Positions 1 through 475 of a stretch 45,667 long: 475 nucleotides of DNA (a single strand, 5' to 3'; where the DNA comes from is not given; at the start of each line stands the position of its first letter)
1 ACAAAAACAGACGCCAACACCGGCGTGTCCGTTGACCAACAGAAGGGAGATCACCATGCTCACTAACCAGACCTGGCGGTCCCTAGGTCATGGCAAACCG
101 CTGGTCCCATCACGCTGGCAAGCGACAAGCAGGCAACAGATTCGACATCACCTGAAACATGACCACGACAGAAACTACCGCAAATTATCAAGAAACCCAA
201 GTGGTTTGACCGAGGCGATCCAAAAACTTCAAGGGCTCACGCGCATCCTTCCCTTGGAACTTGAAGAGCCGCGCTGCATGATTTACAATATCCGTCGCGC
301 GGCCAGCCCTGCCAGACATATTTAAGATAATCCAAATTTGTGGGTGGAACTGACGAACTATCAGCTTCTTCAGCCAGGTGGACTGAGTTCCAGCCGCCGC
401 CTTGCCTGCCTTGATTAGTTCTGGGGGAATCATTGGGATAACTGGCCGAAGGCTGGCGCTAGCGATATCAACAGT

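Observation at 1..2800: Orphan low-GC two-gene cassette (250 aa + 455 aa) at the edge of a defence-island-like region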

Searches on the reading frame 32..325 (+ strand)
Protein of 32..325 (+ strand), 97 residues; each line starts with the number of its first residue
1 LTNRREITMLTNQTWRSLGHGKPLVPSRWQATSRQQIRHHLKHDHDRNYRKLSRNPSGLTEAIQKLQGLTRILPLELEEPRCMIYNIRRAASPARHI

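Call 73: search_protein_families(library=pfam, proteins=[window:32-325:+], max_evalue=0.1)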
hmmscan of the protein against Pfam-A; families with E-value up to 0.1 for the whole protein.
window:32-325:+ (97 aa): 1 family
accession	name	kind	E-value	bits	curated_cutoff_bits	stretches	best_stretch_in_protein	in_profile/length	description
PF24530.1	DUF7597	-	0.073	13.3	27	1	23-59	46-82/125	Domain of unknown function (DUF7597)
